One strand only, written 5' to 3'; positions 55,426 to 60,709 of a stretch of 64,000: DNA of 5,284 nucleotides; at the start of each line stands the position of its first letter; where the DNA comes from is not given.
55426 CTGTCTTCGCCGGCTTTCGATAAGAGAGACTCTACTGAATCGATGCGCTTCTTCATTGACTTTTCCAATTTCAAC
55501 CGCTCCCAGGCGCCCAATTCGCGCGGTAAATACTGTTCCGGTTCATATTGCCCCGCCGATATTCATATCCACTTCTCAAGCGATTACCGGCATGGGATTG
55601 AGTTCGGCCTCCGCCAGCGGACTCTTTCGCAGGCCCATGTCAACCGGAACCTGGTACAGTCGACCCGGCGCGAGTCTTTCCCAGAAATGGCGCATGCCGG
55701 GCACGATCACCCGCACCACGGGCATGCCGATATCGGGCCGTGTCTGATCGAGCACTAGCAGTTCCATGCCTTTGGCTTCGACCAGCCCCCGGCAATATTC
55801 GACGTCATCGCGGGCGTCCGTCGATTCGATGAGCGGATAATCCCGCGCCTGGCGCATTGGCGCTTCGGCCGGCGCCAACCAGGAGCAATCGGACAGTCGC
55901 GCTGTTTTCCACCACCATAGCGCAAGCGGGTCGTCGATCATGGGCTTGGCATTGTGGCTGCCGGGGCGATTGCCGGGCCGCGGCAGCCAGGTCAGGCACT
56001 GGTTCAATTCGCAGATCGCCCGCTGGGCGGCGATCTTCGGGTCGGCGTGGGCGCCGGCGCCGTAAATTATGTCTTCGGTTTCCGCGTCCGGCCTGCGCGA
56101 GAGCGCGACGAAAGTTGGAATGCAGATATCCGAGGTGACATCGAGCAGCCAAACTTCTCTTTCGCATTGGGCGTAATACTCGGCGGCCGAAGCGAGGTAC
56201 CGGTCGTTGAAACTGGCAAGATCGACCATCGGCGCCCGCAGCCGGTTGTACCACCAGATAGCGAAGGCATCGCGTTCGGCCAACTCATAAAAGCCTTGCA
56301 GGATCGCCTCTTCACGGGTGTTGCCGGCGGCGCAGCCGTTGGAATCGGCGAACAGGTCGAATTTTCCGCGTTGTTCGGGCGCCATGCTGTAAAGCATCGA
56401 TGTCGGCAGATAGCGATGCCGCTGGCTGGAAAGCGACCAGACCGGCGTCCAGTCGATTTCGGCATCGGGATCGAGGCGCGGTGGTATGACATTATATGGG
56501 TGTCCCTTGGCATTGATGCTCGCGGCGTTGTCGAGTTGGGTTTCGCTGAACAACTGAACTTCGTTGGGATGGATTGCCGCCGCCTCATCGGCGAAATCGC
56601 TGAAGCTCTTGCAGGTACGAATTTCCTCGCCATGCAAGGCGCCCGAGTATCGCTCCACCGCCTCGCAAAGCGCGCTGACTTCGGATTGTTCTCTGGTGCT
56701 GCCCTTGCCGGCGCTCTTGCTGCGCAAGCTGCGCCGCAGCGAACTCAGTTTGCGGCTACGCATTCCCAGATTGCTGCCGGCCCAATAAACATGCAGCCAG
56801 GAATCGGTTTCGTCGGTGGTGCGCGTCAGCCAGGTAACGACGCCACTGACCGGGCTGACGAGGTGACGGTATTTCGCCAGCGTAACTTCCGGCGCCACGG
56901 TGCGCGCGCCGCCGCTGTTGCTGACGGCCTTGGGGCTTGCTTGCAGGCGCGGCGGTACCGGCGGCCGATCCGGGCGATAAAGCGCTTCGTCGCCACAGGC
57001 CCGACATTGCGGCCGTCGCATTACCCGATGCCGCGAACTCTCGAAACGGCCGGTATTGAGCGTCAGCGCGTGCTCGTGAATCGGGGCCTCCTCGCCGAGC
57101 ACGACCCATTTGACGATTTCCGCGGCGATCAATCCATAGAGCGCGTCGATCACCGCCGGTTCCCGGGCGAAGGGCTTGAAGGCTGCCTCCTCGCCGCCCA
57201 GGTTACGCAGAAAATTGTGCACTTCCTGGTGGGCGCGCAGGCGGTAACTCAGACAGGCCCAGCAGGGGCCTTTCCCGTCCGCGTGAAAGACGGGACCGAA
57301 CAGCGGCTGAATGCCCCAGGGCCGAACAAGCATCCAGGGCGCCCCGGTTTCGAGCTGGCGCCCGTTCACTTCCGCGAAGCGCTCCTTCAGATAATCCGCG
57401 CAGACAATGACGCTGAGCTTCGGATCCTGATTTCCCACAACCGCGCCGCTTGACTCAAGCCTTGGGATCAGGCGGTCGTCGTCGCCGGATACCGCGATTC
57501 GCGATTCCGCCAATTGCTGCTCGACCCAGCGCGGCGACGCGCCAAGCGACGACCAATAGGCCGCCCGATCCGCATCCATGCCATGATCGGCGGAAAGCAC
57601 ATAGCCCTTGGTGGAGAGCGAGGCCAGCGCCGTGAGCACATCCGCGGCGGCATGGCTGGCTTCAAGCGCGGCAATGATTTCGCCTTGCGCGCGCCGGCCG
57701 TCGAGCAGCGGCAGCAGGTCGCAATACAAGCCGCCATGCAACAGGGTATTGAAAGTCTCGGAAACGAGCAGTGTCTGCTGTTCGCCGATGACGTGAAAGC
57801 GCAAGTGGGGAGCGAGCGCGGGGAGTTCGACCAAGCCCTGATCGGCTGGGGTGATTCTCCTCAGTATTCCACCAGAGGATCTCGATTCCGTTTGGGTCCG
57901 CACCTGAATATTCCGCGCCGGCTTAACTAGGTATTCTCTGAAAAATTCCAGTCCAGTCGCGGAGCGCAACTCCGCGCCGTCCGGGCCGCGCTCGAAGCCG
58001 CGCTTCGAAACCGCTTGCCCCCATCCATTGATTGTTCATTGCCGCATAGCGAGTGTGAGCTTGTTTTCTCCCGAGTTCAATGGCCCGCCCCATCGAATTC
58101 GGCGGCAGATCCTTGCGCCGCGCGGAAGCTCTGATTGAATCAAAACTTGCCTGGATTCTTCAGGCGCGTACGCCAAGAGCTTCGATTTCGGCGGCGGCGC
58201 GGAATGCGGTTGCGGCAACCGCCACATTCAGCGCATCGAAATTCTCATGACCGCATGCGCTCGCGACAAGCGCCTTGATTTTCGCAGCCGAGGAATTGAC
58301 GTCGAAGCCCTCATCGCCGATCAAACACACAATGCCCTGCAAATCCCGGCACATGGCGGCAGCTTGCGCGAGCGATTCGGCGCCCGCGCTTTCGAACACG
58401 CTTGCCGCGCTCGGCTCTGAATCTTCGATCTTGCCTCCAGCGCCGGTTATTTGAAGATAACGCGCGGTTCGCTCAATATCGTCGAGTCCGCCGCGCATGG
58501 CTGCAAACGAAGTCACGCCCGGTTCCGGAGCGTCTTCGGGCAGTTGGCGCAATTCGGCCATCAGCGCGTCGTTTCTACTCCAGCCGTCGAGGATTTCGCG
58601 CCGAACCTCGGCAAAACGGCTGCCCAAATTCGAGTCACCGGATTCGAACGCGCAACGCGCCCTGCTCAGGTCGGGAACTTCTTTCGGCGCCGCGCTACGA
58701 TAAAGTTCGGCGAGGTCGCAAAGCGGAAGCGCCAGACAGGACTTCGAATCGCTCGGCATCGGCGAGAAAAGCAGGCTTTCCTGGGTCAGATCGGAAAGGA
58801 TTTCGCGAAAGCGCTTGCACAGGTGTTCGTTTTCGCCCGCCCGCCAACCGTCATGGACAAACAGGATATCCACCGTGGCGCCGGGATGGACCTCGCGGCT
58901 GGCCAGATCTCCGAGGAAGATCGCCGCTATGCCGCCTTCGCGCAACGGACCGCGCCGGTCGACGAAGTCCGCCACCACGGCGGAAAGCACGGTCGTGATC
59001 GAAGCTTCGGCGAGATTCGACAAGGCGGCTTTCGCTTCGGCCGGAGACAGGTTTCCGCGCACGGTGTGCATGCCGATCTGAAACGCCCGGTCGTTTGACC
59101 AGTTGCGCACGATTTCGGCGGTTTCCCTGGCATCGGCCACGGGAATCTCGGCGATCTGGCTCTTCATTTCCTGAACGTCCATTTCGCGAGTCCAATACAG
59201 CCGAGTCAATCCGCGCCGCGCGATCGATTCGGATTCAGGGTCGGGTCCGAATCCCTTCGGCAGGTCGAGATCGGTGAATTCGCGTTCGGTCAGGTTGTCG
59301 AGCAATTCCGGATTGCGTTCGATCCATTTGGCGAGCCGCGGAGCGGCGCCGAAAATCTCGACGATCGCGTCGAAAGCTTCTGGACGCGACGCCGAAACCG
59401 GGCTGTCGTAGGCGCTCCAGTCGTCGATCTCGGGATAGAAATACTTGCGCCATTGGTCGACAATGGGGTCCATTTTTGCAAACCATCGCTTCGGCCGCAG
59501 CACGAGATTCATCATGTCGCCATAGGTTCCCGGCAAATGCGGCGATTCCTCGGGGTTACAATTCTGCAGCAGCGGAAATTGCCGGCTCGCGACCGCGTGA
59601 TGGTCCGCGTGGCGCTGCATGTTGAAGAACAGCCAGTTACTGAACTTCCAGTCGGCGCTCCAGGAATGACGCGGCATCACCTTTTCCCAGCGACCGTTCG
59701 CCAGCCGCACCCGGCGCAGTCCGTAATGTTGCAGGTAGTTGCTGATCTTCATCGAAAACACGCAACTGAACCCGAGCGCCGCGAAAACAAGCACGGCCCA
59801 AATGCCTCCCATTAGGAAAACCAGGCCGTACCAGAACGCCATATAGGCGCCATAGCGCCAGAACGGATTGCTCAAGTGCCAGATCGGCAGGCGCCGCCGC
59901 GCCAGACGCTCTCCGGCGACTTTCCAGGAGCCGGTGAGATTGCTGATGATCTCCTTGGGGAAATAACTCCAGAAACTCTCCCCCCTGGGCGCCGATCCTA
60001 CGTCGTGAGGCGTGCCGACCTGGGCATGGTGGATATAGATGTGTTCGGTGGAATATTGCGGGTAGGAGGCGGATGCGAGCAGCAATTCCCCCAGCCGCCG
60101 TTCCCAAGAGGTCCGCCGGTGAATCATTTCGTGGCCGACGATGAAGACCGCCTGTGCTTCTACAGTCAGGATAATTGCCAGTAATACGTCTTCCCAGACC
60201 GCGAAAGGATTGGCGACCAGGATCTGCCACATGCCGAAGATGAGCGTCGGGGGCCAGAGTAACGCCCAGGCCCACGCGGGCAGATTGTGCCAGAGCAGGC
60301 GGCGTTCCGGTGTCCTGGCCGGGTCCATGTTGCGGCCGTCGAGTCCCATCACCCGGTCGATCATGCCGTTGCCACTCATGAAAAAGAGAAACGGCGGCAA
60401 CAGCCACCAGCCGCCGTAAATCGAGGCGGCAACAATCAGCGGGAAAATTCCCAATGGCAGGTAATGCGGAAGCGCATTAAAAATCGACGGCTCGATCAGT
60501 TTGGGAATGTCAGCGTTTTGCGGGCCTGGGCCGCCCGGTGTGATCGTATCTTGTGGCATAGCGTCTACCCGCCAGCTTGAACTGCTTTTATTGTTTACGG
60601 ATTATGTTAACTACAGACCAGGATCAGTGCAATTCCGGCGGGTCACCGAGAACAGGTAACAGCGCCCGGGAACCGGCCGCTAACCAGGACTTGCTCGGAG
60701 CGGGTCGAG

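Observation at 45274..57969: Self-contained NHLP/TOMM-type biosynthetic and export locus inserted between korAB and an AlkB-fusion gene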

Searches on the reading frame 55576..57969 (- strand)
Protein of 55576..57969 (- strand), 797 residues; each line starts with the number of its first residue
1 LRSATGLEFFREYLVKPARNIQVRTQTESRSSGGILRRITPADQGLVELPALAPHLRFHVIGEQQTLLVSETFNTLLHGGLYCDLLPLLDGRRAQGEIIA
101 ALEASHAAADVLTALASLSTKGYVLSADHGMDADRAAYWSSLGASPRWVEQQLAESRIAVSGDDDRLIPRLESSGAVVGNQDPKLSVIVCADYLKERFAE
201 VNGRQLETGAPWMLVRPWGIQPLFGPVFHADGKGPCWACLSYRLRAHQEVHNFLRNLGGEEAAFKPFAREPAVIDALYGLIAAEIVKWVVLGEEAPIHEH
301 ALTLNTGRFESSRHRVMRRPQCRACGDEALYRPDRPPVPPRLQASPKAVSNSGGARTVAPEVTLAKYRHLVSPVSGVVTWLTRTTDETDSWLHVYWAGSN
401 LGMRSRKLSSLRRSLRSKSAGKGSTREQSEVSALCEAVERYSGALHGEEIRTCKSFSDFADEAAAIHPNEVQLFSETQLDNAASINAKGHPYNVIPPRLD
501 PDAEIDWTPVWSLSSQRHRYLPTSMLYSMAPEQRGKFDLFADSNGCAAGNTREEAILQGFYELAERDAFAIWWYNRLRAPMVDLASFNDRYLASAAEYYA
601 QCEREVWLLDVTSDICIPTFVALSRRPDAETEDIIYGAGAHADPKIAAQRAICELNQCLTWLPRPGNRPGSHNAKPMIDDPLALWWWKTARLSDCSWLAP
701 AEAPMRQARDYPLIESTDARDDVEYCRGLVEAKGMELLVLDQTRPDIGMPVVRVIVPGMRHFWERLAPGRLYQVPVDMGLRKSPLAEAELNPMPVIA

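Call 4: search_protein_families(library=ncbifam, proteins=[window:55576-57969:-], max_evalue=0.01)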
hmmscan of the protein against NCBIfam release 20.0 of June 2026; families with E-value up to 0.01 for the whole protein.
window:55576-57969:- (797 aa): 5 families
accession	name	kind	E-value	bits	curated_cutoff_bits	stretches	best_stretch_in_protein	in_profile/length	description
TIGR03604.1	TOMM_cyclo_SagD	subfamily_domain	3.4e-85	286.2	219.25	1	421-794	1-373/377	thiazole/oxazole-forming peptide maturase, SagD family component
TIGR03266.1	methan_mark_1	equivalog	4.4e-41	141.1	365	1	419-762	55-365/376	YcaO-related McrA-glycine thioamidation protein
TIGR03882.1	cyclo_dehyd_2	equivalog_domain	1.2e-40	139.5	36.9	1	210-378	1-164/164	TOMM precursor leader peptide-binding protein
TIGR00702.1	TIGR00702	domain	2.3e-32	112.5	75.65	1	418-760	50-365/377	YcaO-type kinase domain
NF040716.1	YcaO_for_S12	equivalog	0.00014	20.4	700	0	419-566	55-200/571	30S ribosomal protein S12 methylthiotransferase accessory factor YcaO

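Call 5: search_protein_families(library=pfam, proteins=[window:55576-57969:-], max_evalue=0.01)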
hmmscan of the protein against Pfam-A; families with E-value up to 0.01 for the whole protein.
window:55576-57969:- (797 aa): 2 families
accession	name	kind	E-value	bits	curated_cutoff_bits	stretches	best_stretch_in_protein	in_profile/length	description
PF02624.21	YcaO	-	1.6e-95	320.7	25.7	1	420-760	1-325/325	YcaO cyclodehydratase, ATP-ad Mg2+-binding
PF21084.3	DUF4423_like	-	9.6e-10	39.1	24.1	1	53-124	3-74/76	Winged Helix-turn-helix domain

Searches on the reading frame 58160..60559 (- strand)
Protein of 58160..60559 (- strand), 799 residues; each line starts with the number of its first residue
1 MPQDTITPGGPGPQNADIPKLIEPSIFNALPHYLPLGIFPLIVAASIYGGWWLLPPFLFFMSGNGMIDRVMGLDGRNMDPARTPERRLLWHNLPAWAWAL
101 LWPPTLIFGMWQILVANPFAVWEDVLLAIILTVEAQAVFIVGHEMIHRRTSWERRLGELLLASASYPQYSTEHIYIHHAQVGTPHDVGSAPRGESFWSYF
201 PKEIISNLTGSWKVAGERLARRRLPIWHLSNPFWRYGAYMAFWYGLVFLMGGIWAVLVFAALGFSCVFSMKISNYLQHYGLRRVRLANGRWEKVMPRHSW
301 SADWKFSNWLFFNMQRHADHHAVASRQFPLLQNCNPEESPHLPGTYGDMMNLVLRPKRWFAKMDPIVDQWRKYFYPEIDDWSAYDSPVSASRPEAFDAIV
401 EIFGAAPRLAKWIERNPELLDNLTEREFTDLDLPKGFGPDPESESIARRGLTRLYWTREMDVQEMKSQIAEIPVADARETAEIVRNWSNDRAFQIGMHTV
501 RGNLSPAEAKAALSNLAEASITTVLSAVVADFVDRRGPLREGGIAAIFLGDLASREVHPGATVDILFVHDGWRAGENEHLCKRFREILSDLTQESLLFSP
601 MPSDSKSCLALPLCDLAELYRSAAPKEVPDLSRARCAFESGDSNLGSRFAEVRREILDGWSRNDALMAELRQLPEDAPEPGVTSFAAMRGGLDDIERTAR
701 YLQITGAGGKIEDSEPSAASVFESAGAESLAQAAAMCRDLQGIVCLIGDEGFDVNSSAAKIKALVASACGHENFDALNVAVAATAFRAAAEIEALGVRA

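Call 4: search_protein_families(library=ncbifam, proteins=[window:58160-60559:-], max_evalue=0.01)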
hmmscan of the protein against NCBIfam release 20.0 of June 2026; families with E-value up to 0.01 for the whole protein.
window:58160-60559:- (799 aa): 3 families
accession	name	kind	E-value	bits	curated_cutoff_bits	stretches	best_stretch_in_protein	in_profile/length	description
NF010706.0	PRK14108.1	equivalog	6.3e-22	77.1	724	2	476-785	634-971/986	bifunctional [glutamine synthetase] adenylyltransferase/[glutamine synthetase]-adenylyl-L-tyrosine phosphorylase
NF008292.0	PRK11072.1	equivalog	7.4e-11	40.8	487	1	393-705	550-865/946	bifunctional [glutamate--ammonia ligase]-adenylyl-L-tyrosine phosphorylase/[glutamate--ammonia-ligase] adenylyltransferase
NF010707.0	PRK14109.1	equivalog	1e-06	27.1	625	1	474-620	655-811/1010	bifunctional [glutamine synthetase] adenylyltransferase/[glutamine synthetase]-adenylyl-L-tyrosine phosphorylase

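Call 5: search_protein_families(library=pfam, proteins=[window:58160-60559:-], max_evalue=0.01)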
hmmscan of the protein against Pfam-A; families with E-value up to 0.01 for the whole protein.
window:58160-60559:- (799 aa): 2 families
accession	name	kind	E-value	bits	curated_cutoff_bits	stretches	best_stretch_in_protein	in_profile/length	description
PF00487.30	FA_desaturase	-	2.8e-27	96.5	29.7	1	122-344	3-244/253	Fatty acid desaturase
PF03710.21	GlnE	-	3.9e-08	33.4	24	1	466-638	44-240/252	Glutamate-ammonia ligase adenylyltransferase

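Call 35: search_solved_structures(query=window:58160-60559:-, max_evalue=0.1)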
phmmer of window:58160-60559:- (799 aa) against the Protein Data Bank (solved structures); distinct sequences matched with E-value up to 0.1: 3.
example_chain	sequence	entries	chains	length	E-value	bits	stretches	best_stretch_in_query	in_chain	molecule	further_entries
8f6t_A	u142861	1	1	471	3.8e-47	164.2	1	65-368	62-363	Alkane 1-monooxygenase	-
8sbb_A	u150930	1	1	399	4.7e-35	124.2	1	65-365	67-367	Alkane 1-monooxygenase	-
3k7d_A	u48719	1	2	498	4.6e-06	28.3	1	463-705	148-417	Glutamate-ammonia-ligase adenylyltransferase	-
